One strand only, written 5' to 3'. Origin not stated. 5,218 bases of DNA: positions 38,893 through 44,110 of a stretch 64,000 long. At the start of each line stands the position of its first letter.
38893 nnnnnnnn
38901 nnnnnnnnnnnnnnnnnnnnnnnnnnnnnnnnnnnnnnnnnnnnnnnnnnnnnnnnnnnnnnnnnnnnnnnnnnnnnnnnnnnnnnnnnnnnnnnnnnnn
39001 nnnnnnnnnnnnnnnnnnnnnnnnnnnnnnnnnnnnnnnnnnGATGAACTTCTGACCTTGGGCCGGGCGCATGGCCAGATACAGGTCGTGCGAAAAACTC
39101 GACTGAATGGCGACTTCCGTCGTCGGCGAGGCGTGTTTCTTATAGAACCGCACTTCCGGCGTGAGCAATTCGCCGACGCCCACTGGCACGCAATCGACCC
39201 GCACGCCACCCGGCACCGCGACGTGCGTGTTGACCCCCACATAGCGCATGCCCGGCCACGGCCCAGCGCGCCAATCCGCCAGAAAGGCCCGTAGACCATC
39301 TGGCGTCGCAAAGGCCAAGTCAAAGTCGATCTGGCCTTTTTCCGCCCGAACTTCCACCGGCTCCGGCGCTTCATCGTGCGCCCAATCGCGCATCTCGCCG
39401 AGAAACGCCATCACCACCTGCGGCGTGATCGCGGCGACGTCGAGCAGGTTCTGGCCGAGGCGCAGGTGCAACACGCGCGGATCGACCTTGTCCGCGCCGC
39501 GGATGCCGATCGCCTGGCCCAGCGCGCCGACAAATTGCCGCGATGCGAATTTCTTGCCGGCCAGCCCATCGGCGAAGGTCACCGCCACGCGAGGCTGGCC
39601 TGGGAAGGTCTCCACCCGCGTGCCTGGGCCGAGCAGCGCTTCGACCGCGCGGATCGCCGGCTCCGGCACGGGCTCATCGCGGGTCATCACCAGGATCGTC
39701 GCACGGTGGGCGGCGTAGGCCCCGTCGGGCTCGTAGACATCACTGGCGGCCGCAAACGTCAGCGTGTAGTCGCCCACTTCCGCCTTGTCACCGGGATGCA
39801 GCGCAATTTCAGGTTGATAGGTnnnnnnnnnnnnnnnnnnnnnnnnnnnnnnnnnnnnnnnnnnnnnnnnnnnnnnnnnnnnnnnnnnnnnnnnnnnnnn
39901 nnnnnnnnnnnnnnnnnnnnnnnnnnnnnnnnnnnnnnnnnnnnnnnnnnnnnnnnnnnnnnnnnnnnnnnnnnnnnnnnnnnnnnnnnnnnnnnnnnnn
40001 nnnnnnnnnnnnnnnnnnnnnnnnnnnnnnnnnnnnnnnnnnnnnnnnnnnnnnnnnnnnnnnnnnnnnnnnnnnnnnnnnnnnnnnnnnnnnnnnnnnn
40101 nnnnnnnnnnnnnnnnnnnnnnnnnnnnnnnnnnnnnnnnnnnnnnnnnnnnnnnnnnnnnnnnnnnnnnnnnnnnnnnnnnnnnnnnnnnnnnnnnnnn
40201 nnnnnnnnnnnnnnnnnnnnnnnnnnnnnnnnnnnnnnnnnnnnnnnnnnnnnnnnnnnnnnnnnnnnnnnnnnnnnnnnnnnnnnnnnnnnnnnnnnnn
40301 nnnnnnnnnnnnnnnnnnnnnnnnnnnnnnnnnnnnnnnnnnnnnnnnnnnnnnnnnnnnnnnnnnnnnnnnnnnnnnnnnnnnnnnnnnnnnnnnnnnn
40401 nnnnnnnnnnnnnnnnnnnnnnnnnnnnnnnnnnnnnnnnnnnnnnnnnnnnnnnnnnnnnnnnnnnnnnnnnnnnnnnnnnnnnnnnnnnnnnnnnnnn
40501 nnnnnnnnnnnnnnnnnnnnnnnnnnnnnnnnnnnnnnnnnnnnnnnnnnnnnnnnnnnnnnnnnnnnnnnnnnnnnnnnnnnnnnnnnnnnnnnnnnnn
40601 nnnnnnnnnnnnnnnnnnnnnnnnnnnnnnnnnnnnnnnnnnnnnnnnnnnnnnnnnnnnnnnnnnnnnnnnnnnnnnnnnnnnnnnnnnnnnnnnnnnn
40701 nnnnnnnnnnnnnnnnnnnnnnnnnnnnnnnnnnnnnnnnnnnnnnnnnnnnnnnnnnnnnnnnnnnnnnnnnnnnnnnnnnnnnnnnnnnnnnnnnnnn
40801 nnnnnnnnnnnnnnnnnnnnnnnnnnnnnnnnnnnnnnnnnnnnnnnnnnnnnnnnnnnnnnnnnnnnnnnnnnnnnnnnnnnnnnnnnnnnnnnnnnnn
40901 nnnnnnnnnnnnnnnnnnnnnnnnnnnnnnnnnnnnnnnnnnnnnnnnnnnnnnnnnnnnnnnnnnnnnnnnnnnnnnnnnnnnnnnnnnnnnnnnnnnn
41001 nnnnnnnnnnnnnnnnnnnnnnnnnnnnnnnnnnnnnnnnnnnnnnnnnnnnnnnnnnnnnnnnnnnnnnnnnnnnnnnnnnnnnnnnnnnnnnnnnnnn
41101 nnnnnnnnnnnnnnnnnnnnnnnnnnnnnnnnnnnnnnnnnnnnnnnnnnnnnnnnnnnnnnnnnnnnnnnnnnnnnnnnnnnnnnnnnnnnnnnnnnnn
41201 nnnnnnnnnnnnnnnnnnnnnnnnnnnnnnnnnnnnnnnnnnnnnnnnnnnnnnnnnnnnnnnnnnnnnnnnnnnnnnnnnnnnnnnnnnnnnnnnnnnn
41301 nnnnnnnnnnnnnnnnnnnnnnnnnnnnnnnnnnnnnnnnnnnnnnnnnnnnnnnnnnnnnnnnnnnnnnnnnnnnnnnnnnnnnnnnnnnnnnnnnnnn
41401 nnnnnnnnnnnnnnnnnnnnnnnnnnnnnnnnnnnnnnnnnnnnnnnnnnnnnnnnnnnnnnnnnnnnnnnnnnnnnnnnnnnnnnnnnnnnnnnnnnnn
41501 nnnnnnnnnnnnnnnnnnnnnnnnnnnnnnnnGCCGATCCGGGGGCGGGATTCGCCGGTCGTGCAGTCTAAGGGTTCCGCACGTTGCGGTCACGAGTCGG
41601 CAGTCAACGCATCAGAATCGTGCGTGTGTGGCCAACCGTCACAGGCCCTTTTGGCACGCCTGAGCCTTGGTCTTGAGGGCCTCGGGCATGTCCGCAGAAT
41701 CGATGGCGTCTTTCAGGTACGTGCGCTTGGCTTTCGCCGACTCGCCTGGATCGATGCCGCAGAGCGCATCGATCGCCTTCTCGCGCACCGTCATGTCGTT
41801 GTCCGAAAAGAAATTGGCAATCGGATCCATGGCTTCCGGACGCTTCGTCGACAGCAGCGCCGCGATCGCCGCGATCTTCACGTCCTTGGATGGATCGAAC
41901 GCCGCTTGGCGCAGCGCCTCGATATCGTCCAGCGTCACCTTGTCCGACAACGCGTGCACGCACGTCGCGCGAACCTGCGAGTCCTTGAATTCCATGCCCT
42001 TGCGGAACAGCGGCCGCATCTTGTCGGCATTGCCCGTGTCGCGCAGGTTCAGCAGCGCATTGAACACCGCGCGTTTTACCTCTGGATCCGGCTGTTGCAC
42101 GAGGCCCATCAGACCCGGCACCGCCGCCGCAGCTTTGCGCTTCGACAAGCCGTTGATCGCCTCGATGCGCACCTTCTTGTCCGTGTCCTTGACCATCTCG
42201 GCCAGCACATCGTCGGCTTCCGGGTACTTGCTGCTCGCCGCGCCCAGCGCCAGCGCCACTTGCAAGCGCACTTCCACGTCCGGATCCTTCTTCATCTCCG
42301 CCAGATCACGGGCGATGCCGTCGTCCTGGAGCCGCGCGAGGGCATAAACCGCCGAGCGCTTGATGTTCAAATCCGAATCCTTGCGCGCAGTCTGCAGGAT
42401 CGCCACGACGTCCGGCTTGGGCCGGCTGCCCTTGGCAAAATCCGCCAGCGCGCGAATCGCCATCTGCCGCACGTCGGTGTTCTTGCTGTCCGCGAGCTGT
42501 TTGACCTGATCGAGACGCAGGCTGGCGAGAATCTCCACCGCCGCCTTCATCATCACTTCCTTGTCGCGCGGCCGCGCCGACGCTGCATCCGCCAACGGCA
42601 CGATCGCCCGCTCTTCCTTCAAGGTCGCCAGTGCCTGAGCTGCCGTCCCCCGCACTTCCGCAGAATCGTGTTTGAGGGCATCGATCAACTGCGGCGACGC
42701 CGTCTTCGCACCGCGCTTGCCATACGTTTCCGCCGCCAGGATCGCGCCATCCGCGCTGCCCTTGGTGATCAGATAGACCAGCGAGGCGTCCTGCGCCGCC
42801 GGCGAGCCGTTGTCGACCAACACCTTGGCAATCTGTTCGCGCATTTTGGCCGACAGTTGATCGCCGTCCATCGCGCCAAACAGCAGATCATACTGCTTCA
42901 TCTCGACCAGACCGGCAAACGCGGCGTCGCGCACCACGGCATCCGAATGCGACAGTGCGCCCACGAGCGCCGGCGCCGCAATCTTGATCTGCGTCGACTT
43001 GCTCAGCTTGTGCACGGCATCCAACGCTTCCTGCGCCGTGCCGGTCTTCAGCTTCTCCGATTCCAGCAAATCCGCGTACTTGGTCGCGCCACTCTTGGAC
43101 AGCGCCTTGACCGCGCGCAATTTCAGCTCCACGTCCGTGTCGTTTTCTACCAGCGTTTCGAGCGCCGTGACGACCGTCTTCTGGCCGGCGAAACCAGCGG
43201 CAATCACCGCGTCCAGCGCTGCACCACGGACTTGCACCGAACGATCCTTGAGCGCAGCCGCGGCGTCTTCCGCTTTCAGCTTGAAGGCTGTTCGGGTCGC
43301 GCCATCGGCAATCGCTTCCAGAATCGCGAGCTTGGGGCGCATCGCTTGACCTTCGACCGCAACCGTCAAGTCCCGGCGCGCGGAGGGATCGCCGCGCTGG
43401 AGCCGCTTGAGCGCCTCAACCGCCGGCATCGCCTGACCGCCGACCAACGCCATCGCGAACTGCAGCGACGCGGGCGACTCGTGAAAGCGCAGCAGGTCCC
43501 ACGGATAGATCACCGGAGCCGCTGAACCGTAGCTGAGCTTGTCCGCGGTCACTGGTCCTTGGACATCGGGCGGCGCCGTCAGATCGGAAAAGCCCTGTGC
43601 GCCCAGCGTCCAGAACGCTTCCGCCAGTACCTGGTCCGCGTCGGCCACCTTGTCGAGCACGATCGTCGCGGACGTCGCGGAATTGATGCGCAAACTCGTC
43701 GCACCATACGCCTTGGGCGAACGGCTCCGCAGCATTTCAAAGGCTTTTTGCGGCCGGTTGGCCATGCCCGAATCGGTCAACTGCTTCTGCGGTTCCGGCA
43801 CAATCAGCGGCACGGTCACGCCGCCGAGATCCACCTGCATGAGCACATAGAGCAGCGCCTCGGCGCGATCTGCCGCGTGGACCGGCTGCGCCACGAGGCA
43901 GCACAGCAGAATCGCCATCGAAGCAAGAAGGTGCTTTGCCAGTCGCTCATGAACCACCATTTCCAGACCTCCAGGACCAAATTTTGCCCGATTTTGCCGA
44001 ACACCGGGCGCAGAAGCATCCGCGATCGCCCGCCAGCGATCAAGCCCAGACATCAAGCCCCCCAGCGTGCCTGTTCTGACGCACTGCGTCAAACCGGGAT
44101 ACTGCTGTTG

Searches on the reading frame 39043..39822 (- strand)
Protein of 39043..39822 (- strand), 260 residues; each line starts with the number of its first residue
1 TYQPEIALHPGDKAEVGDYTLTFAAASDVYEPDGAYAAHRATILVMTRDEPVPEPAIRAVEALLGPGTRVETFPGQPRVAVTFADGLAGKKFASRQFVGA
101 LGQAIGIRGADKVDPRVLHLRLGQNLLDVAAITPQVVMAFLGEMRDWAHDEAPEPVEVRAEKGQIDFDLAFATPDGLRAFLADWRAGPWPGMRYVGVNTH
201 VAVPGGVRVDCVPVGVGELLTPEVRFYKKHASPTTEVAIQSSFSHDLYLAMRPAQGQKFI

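Call 45: predict_structure(alignment_id=A3)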
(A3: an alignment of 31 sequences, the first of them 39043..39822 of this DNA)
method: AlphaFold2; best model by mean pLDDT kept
length: 260 residues; sequences in the alignment: 31
mean_pLDDT: 94.1   pTM: 0.88
mean pLDDT of the five models: 94.1, 93.8, 93.5, 93.3, 92.4
residues with pLDDT >= 90: 231; 70-90: 28; 50-70: 1; < 50: 0
segments of 3 or more residues with pLDDT < 50: none
pLDDT, mean of each block of 10 residues (from residue 1): 90 92 93 93 95 97 95 96 97 96 94 98 95 93 95 97 96 98 97 93 95 95 93 91 91 82
secondary structure, 60 per line:
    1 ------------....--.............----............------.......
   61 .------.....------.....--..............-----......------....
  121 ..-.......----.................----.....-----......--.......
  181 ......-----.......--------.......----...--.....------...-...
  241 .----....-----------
elements in order: E13-16 E19-31 E36-47 H54-61 E68-72 E79-83 H86-99 E105-110 E117-122 H124-130 H135-151 E156-160 E166-171 H174-186 E192-198 E207-213 E218-220 E223-227 E234-236 E238-241 E246-249

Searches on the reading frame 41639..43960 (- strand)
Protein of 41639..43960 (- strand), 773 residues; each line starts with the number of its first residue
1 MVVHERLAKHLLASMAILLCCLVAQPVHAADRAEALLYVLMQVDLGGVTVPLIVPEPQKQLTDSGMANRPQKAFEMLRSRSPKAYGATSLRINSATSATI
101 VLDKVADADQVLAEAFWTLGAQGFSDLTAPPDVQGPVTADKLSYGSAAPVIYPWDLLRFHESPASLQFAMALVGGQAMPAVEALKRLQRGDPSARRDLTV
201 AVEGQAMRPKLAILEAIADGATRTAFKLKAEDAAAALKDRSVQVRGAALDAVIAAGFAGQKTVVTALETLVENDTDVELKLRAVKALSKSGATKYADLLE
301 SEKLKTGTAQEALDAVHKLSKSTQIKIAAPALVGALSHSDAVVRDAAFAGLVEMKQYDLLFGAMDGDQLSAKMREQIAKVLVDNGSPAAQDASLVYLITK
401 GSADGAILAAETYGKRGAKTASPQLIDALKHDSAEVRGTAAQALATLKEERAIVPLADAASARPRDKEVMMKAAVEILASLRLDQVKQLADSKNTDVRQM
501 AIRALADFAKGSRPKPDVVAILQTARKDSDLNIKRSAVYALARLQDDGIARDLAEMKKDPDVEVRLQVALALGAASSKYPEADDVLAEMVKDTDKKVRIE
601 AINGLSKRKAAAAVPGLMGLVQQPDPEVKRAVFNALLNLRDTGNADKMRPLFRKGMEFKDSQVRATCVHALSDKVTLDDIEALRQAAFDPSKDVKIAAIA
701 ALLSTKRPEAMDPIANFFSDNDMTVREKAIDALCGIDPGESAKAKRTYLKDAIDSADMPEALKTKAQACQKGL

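Call 3: search_protein_families(library=pfam, proteins=[window:41639-43960:-], max_evalue=0.01)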
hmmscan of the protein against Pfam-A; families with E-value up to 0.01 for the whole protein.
window:41639-43960:- (773 aa): 10 families
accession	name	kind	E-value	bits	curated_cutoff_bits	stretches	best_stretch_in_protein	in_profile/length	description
PF13646.12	HEAT_2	-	7.3e-52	174.1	27.7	8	554-636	6-87/88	HEAT repeats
PF02985.28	HEAT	-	5e-28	94.9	23.5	0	423-447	3-27/31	HEAT repeat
PF13513.12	HEAT_EZ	-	3.2e-15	56.6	27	0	420-446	28-54/55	HEAT-like repeat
PF00514.29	Arm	-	1.3e-05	25.5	20.6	0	613-639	13-39/41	Armadillo/beta-catenin-like repeat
PF01602.26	Adaptin_N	-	0.00012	21.2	37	0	477-548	110-183/524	Adaptin N terminal region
PF21581.3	SCD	-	0.00047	20.9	27.5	0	587-607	36-56/75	Stromalin conservative domain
PF25151.1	TPR_Trm732_C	-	0.0022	18.3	27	0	484-525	100-141/159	Trm732, C-terminal TPR repeats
PF25577.1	TPR_TAF2_C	-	0.0032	16.8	27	0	492-543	238-289/363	TAF2-like, TPR repeats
PF03130.22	HEAT_PBS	-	0.0033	18.3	20.9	0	436-459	1-24/27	PBS lyase HEAT-like repeat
PF12717.13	Cnd1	-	0.0082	16.6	26.4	0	497-578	2-88/162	non-SMC mitotic condensation complex subunit 1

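Call 4: search_protein_families(library=ncbifam, proteins=[window:41639-43960:-], max_evalue=0.01)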
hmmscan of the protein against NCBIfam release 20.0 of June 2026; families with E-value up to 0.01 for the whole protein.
window:41639-43960:- (773 aa): 5 families
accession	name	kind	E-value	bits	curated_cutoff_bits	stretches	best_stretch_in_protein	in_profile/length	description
NF007244.0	PRK09687.1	equivalog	1.3e-19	70.5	275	1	488-616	98-229/285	putative lyase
NF010374.0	PRK13800.1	equivalog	1.5e-17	63.2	1196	2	554-742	628-809/898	fumarate reductase/succinate dehydrogenase flavoprotein subunit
NF045915.1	PhycobilmeDegNblB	equivalog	5.8e-14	52.1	300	3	584-751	35-203/214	phycobilisome degradation protein NblB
NF058502.1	phyc_lyase_CpcE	equivalog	4.1e-09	36.3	330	1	409-542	62-204/260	C-phycocyanin alpha-cysteine-84 phycocyanobilin lyase subunit CpcE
NF045662.1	DVU0298_fam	equivalog_domain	0.00026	20.6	75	0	419-464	144-179/213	DVU0298 family protein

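Call 50: find_related_loci(query=window:41639-43960:-, collection=metagenome_contigs, flank=8000)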
Query window:41639-43960:- (773 aa) in metagenome_contigs; peptide patterns used: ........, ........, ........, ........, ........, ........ (x = any residue, [..] = any of these).
110 stretches matched a pattern; 3 encode a relative of the query (tblastn E <= 1e-3); 3 distinct loci.
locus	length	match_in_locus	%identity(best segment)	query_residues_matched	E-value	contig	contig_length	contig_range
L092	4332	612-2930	90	1-773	0e+0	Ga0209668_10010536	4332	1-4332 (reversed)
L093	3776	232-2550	89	1-773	0e+0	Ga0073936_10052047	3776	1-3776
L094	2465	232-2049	88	1-606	0e+0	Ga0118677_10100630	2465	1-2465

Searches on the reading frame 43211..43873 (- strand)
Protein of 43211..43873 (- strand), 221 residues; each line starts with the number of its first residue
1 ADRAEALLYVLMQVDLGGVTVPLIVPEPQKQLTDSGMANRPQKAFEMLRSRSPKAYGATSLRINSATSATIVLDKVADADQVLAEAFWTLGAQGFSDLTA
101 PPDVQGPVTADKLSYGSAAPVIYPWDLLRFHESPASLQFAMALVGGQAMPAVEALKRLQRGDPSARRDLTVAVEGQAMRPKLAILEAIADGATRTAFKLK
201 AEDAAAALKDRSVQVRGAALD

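Call 77: search_protein_representatives(protein=window:43211-43873:-)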
Query: 221 residues. Proteins with E-value up to 0.001 (for the whole library): 9; up to 1e-10: 4; up to 1e-30: 2. The best 9 are listed.
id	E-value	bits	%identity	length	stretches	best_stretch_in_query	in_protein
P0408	8.1e-40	152.9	42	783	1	3-221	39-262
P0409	1.3e-34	136.0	60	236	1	2-107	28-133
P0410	5.1e-24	101.4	34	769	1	3-221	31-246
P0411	6.2e-23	97.8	83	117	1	1-63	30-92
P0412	1.7e-09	54.0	69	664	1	171-221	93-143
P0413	6.7e-06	42.3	29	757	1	7-220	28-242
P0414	1.4e-04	37.9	58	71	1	2-44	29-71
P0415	1.5e-04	37.8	26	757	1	5-176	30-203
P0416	5.3e-04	36.0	28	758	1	7-165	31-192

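Call 78: find_encoding_contigs(protein=P0408, flank=10000, max_places=3)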
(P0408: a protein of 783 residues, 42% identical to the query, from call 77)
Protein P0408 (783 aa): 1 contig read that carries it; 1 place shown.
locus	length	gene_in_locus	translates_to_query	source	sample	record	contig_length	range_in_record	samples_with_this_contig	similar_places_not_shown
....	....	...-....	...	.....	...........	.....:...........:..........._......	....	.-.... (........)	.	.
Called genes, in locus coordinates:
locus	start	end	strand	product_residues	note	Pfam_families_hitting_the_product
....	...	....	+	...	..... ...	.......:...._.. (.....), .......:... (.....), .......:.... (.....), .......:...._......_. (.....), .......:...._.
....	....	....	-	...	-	-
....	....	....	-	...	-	?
